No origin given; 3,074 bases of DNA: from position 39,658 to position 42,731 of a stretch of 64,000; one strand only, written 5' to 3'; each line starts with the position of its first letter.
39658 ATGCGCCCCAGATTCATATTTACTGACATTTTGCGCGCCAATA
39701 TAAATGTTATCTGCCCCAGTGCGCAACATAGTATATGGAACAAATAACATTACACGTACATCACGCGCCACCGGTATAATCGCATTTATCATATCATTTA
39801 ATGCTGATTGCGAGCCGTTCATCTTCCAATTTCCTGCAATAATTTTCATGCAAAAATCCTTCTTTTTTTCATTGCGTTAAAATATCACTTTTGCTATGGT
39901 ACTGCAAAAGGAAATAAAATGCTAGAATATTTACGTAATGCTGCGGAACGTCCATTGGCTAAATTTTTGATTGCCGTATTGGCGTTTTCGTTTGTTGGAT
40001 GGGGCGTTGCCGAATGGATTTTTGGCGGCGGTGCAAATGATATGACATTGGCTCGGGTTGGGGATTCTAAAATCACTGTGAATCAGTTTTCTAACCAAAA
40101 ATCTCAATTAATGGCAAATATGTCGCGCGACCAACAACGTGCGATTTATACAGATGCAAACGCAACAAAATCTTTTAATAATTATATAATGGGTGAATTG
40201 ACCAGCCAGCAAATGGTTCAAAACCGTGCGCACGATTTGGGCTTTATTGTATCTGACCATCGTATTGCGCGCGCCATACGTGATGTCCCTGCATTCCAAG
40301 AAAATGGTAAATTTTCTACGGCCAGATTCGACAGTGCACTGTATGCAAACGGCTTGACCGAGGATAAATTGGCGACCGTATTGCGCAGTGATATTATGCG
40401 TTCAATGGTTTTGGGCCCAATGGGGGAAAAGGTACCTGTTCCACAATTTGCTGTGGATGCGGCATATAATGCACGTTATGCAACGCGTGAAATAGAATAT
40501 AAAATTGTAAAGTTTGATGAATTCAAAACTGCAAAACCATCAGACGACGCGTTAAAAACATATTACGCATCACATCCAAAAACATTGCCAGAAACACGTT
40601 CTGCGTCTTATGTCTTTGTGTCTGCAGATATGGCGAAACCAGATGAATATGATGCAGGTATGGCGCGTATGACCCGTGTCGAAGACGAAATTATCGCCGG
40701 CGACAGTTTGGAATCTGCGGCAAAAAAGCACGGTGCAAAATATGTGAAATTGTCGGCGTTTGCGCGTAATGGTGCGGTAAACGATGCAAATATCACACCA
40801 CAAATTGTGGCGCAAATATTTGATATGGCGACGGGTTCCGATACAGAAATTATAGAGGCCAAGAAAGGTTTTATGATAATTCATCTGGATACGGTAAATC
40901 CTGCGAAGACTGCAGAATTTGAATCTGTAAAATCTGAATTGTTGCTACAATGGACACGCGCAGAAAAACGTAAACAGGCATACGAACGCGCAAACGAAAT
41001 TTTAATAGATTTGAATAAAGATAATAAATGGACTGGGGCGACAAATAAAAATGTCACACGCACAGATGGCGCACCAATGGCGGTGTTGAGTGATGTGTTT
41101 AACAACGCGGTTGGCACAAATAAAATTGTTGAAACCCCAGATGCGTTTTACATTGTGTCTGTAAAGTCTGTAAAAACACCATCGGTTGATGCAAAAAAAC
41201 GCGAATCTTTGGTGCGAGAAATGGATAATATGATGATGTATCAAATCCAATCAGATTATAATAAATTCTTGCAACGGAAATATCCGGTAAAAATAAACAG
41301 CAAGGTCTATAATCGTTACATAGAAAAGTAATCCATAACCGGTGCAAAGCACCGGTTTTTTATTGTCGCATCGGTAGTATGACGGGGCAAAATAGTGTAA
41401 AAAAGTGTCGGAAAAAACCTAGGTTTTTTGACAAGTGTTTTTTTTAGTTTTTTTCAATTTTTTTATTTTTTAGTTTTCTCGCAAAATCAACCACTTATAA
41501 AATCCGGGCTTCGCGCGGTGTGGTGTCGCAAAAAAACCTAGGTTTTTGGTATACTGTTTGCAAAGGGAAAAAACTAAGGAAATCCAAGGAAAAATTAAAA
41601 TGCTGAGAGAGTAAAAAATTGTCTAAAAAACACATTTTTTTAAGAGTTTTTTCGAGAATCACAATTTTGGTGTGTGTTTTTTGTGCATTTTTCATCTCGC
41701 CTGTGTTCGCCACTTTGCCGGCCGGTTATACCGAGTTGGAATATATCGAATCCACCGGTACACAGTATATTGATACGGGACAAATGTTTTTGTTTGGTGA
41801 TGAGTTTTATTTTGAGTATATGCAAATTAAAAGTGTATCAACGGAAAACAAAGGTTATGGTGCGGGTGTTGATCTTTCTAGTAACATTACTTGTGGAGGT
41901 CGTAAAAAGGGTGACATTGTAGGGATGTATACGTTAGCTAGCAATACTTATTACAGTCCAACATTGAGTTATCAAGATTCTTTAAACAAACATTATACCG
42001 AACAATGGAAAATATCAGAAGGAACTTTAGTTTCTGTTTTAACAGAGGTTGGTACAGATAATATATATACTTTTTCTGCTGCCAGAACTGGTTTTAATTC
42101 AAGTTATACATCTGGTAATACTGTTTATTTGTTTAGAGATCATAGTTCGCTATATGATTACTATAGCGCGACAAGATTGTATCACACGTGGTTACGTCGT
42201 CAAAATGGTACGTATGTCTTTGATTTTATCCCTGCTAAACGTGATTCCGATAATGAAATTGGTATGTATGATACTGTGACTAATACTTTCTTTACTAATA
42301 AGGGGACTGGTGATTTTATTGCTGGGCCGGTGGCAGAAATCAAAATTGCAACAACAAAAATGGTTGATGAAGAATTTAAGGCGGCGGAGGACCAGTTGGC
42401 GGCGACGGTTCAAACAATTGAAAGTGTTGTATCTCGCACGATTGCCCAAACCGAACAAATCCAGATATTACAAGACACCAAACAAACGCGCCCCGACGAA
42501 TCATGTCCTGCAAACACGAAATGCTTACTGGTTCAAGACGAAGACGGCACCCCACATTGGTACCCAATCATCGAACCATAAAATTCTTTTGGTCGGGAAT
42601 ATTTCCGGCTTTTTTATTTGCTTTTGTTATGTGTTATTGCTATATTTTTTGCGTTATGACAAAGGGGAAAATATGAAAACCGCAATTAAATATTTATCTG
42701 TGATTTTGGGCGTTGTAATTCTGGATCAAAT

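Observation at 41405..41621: Duplicated perfect palindrome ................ overlapping the promoter of a TTG-start secreted protein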

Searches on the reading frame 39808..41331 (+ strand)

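Call 11: search_protein_families(library=pfam, proteins=[window:39808-41331:+], max_evalue=0.01)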
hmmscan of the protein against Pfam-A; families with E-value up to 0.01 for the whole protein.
window:39808-41331:+ (507 aa): 5 families
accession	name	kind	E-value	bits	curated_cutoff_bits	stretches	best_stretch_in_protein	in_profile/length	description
PF13624.11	SurA_N_3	-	4.6e-33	114.8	27.2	1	38-200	1-160/162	SurA-like N-terminal domain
PF13623.11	SurA_N_2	-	6.6e-21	75.1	28.5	1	39-178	1-145/145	SurA-like N-terminal domain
PF13145.12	Rotamase_2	-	4.8e-18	66.6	27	2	244-375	1-120/121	PPIC-type PPIASE domain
PF00639.27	Rotamase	-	1.2e-05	26.6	21.7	1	281-361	15-96/97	PPIC-type PPIASE domain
PF09312.16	SurA_N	-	0.0021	18.7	30.8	1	115-199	34-115/118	SurA N-terminal domain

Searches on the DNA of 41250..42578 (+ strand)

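Call 8: search_rna_families(source=window, start=41250, end=41750, threshold=evalue, max_evalue=10)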
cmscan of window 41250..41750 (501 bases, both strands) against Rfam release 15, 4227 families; matches with E-value up to 10: 11.
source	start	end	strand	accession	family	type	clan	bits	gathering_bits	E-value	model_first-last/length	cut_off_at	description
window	41333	41369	+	RF01333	CRISPR-DR20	Gene; CRISPR;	-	21.2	42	0.067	1-36/36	no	CRISPR RNA direct repeat element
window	41288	41366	+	RF02074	STnc240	Gene; sRNA;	-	17.9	55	6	1-77/77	no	Enterobacterial sRNA STnc240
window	41250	41375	+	RF00125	IS128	Gene; sRNA;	-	17.6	80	0.32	72-209/209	5'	IS128 RNA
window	41386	41464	+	RF01770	rimP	Cis-reg; leader;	-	17.1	47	3.6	1-102/102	no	Gammaprotebacteria rimP leader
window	41562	41583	+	RF00522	PreQ1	Cis-reg; riboswitch;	-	16.9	39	0.73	1-45/45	no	PreQ1 (pre queuosine) riboswitch aptamer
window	41316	41536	-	RF03532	SQ2397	Cis-reg;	-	16.5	100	1.8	1-243/243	no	Cis-regulator of HTH transcription factor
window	41389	41561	+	RF04150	MIR2655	Gene; miRNA;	-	15.8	122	4.9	1-267/267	no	MIR2655 microRNA precursor family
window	41385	41497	+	RF00303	snoR86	Gene; snRNA; snoRNA; HACA-box;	-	15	40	3.8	1-123/123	no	Small nucleolar RNA snoR86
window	41625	41685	-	RF02427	SpF10_sRNA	Gene; sRNA;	-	14.6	60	8.8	1-57/57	no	Streptococcus sRNA SpF10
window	41431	41534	-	RF01578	RUF1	Gene; sRNA;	-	14.4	70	3.2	1-264/264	no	Plasmodium RNA of unkown function RUF1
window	41338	41429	+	RF02986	FuFi-1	Gene; sRNA;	-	12.4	59.6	2.9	1-175/175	no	FuFi-1 RNA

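Call 76: search_rna_families(source=L001, start=2690, end=3010, threshold=evalue, max_evalue=1)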
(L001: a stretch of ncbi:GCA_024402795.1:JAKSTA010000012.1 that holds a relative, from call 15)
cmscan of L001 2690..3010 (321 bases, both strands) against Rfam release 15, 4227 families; matches with E-value up to 1: 4.
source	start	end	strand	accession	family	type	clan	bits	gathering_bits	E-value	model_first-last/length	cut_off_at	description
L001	2690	2737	+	RF00513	Trp_leader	Cis-reg; leader;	-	20.8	41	0.061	44-100/100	5'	Tryptophan operon leader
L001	2693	2760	-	RF01770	rimP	Cis-reg; leader;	-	19.2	47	0.82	1-102/102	no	Gammaprotebacteria rimP leader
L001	2690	2736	+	RF00370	sroD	Gene; sRNA;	-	17.7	50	0.42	26-86/86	5'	sroD RNA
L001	2690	2746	+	RF00557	L10_leader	Cis-reg; leader;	-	17.7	44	0.94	60-138/138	5'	Ribosomal protein L10 leader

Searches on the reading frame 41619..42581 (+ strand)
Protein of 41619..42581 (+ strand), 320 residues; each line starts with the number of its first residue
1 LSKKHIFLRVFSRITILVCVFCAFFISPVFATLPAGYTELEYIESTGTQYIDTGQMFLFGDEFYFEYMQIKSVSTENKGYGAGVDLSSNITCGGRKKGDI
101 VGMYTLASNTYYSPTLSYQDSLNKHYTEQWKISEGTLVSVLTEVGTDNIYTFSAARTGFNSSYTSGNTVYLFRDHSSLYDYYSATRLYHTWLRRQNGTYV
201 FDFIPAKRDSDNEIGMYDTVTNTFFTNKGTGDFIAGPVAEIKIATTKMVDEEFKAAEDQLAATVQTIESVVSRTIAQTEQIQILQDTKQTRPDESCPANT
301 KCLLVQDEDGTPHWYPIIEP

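Call 11: search_protein_families(library=pfam, proteins=[window:41619-42581:+], max_evalue=0.01)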
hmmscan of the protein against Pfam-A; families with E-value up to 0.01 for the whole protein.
window:41619-42581:+ (320 aa): 0 families

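Call 12: find_homologous_proteins(query=window:41619-42578:+)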
Query window:41619-42578:+ (320 aa): 1139 proteins with E <= 0.001 among 1971 candidates; the best 120 are listed.
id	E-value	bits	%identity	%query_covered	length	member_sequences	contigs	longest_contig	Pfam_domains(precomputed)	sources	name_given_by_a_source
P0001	6.3e-203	691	100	95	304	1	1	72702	-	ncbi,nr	ncbi:MAG: hypothetical protein KBT14_01320 [Proteobacteria bacterium]|nr:hypothetical protein [Candi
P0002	2.5e-128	446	64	99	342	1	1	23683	-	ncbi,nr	ncbi:MAG: hypothetical protein MJ164_02670 [Alphaproteobacteria bacterium]|nr:hypothetical protein [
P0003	1.0e-104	368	46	90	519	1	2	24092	-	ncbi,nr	ncbi:MAG: hypothetical protein MJ164_02460 [Alphaproteobacteria bacterium]|nr:hypothetical protein [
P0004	5.0e-104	366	51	100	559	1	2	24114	-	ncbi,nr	ncbi:MAG: hypothetical protein MJ164_02270, partial [Alphaproteobacteria bacterium]|nr:hypothetical 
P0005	2.8e-91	324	55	100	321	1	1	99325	-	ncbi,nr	ncbi:MAG: hypothetical protein KBT14_00590, partial [Proteobacteria bacterium]|nr:hypothetical prote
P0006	3.0e-91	324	57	64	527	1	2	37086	-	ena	-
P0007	1.7e-89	319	54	100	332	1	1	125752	-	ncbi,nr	ncbi:MAG: hypothetical protein MJ164_00275 [Alphaproteobacteria bacterium]|nr:hypothetical protein [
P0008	1.4e-88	315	55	100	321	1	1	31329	-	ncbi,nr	ncbi:MAG: hypothetical protein KBT14_03395, partial [Proteobacteria bacterium]|nr:hypothetical prote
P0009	1.9e-86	309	54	100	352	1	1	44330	-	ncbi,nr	ncbi:MAG: hypothetical protein KBT14_01930, partial [Proteobacteria bacterium]|nr:hypothetical prote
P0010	2.1e-82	295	50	100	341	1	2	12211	-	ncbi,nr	ncbi:MAG: hypothetical protein MJ164_03550 [Alphaproteobacteria bacterium]|nr:hypothetical protein [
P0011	1.7e-81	292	47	100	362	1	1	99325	-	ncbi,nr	ncbi:MAG: hypothetical protein KBT14_00880 [Proteobacteria bacterium]|nr:hypothetical protein [Candi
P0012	1.3e-80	289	47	100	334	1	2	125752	-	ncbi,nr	ncbi:MAG: hypothetical protein MJ164_00560 [Alphaproteobacteria bacterium]|nr:hypothetical protein [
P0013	1.5e-79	286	47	100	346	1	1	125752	-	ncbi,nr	ncbi:MAG: hypothetical protein MJ164_00400 [Alphaproteobacteria bacterium]|nr:hypothetical protein [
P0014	4.2e-79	284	53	100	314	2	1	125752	-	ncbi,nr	ncbi:MAG: hypothetical protein MJ164_00150 [Alphaproteobacteria bacterium]|nr:hypothetical protein [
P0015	2.4e-78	282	43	74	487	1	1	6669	-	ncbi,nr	ncbi:MAG: hypothetical protein KBT14_04455 [Proteobacteria bacterium]|nr:hypothetical protein [Candi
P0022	2.6e-70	255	49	95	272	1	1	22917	-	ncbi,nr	ncbi:MAG: hypothetical protein KBT14_01505 [Proteobacteria bacterium]|nr:hypothetical protein [Candi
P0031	7.1e-66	241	48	95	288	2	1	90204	-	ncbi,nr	ncbi:MAG: hypothetical protein KBT14_02315 [Proteobacteria bacterium]|nr:hypothetical protein [Candi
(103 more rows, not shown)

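Call 14: find_encoding_contigs(protein=P0001, flank=10000, max_places=3)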
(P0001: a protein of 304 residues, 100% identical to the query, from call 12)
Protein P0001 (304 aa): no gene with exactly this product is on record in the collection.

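Call 15: find_encoding_contigs(protein=P0002, flank=3000, max_places=3)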
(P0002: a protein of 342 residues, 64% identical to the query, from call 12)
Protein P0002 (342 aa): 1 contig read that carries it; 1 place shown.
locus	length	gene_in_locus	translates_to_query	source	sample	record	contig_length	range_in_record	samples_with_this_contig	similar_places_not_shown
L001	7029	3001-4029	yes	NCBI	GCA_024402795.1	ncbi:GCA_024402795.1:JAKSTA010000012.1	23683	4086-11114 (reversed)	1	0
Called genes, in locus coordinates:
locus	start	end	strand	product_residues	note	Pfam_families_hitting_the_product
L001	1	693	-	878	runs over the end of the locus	PF00580:UvrD-helicase, PF13245:AAA_19, PF13361:UvrD_C, PF13538:UvrD_C_2 (faint)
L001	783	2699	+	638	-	PF04108:ATG17_like (faint)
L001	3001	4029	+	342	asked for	-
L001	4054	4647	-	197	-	-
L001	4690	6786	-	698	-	PF00140:Sigma70_r1_2, PF04546:Sigma70_ner, PF04542:Sigma70_r2, PF04539:Sigma70_r3, PF04545:Sigma70_r4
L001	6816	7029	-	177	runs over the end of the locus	PF06242:TrcR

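Call 16: find_encoding_contigs(protein=P0011, flank=3000, max_places=3)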
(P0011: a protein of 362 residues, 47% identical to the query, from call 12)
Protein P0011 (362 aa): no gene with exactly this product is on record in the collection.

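Call 44: find_encoding_contigs(protein=window:41619-42581:+, flank=3000, max_places=10)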
Protein window:41619-42581:+ (320 aa): no gene with exactly this product is on record in the collection.

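Call 49: list_cluster_members(proteins=[P0001, P0005, P0136, P0144, P0185, P0212])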
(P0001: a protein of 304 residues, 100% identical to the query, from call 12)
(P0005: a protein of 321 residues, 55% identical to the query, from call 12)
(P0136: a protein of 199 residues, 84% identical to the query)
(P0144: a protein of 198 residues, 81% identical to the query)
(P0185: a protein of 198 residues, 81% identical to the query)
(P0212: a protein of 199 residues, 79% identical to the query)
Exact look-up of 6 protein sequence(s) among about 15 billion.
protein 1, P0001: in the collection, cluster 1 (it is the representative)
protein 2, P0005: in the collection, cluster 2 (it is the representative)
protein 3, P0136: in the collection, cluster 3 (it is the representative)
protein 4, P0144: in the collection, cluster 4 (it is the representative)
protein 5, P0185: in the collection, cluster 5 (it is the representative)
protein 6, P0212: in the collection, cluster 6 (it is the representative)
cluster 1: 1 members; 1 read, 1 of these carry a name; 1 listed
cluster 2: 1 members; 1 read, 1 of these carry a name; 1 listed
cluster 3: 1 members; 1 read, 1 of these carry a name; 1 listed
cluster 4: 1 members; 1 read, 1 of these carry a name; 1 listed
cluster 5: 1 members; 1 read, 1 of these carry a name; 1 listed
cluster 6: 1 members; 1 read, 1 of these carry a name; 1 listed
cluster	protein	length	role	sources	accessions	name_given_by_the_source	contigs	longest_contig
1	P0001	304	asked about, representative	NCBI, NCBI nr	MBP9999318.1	MAG: hypothetical protein KBT14_01320 [Proteobacteria bacterium] | hypothetical protein [Candidatus Enterousia onthequi]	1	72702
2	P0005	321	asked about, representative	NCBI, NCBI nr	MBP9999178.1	MAG: hypothetical protein KBT14_00590, partial [Proteobacteria bacterium] | hypothetical protein [Candidatus Enterousia onthequi]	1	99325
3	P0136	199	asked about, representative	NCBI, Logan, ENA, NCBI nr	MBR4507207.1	MAG: recombinase family protein [Alphaproteobacteria bacterium] | recombinase family protein [Alphaproteobacteria bacterium]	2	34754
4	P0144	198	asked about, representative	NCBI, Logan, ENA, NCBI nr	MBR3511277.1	MAG: recombinase family protein [Alphaproteobacteria bacterium] | recombinase family protein [Alphaproteobacteria bacterium]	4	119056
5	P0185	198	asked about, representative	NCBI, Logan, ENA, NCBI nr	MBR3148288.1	MAG: recombinase family protein [Alphaproteobacteria bacterium] | recombinase family protein [Alphaproteobacteria bacterium]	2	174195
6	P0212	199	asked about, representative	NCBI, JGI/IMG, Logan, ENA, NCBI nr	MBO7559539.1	MAG: recombinase family protein [Alphaproteobacteria bacterium] | DNA invertase Pin-like site-specific DNA recombinase | recombinase family protein [Alphaproteobacteria bacterium]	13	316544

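Call 51: search_protein_families(library=ncbifam, proteins=[window:41619-42581:+], max_evalue=0.01)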
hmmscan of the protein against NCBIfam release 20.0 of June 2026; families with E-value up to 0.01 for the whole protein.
window:41619-42581:+ (320 aa): 0 families

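Call 62: find_encoding_contigs(protein=P0031, flank=3000, max_places=5)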
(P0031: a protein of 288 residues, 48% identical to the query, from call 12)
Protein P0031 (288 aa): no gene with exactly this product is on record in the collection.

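Call 63: find_encoding_contigs(protein=P0022, flank=3000, max_places=5)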
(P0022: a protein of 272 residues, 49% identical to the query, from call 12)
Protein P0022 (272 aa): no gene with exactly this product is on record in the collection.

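Call 67: predict_structure(alignment_id=A1)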
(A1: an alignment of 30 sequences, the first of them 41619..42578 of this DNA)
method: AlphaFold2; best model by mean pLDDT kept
length: 320 residues; sequences in the alignment: 30
mean_pLDDT: 68.3   pTM: 0.58
mean pLDDT of the five models: 68.3, 68.2, 63.7, 63.3, 61.4
residues with pLDDT >= 90: 55; 70-90: 83; 50-70: 122; < 50: 60
segments of 3 or more residues with pLDDT < 50: 1-3, 27-29, 86-88, 100-117, 157-162, 241-249, 288-292
pLDDT, mean of each block of 10 residues (from residue 1): 56 70 56 88 89 83 82 54 50 50 47 48 73 66 62 50 63 70 83 90 96 96 95 77 45 67 69 55 52 59 77 69
secondary structure, 60 per line:
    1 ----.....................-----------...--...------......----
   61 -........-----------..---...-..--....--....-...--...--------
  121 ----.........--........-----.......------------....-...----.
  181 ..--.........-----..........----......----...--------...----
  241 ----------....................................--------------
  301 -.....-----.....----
elements in order: H5-25 E37-39 E42-44 E51-56 E62-69 E94-97 E100-103 E105-107 E110-112 E125-133 E136-143 E149-155 E168-171 E173-175 E180-182 E185-193 E199-208 E213-218 E223-225 E234-236 H251-286 E302-306 E312-316

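Call 69: fold_search(model_id=the predicted structure, library=pdb)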
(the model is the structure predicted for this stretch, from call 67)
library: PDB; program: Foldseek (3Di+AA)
matches with E <= 10: 1466; with E <= 0.001: 14
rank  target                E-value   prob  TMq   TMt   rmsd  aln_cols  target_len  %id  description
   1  7byr_B                3.4e-04  0.99  0.21  0.08  13.3       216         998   12  BD23-Fab in complex with the S ectodomain trimer (released 2020-06-10)
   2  9cb0_B                3.5e-04  0.99  0.22  0.09  10.8       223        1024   12  SARS-CoV-2 S protein - Accum modified (released 2025-07-23)
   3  6vsb_B                4.1e-04  0.99  0.22  0.09  13.8       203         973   12  Prefusion 2019-nCoV spike glycoprotein with a single receptor-binding domain up (released 2020-02-26)
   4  7xo7_B                4.1e-04  0.99  0.21  0.08  12.4       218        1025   15  SARS-CoV-2 Omicron BA.2 Variant Spike Trimer with two human ACE2 Bound (released 2022-06-15)
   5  4pbp_B                4.8e-04  1.00  0.35  0.49   9.3       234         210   11  crystal structure of zebrafish short-chain pentraxin protein (released 2015-03-25)
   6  7dk3_A                4.8e-04  0.98  0.21  0.08  14.3       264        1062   11  SARS-CoV-2 S trimer, S-open (released 2020-12-16)
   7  7tb8_A                5.0e-04  0.95  0.19  0.07  17.5       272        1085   11  Cryo-EM structure of SARS-CoV-2 spike in complex with antibodies B1-182.1 and A19-61.1 (released 2022-03-30)
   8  9rdt_A                6.7e-04  0.98  0.21  0.08  15.1       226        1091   12  Structure of the RhGB07 Prefusion, Closed-state trimeric spike protein (released 2025-09-24)
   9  7r1b_C                6.7e-04  0.95  0.19  0.07  16.8       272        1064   12  Mink Variant SARS-CoV-2 Spike with 1 Erect RBD (released 2022-03-09)
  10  4pbo                  7.1e-04  1.00  0.31  0.44   8.3       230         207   13  Crystal structure of zebrafish short-chain pentraxin protein without calcium ions (released 2015-03-25)
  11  9atr_A                7.1e-04  0.99  0.23  0.15  13.3       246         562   11  local refinement of XBB.1.5 spike/Nanosota-8 complex (released 2025-08-27)
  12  7lrt_B                8.6e-04  0.99  0.23  0.09  13.9       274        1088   12  Cryo-EM structure of SARS-CoV-2 spike in complex with neutralizing antibody A23-58.1 that targets the receptor-binding (released 2021-07-14)
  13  7dk3_C                8.6e-04  0.97  0.22  0.08  13.4       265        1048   11  SARS-CoV-2 S trimer, S-open (released 2020-12-16)
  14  7chh_B                9.1e-04  0.99  0.20  0.08  12.2       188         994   12  Cryo-EM structure of the SARS-CoV-2 S-6P in complex with BD-368-2 Fabs (released 2020-09-16)
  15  7b18_B                1.0e-03  0.92  0.18  0.07  16.3       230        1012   14  SARS-CoV-spike bound to two neutralising nanobodies (released 2021-04-28)
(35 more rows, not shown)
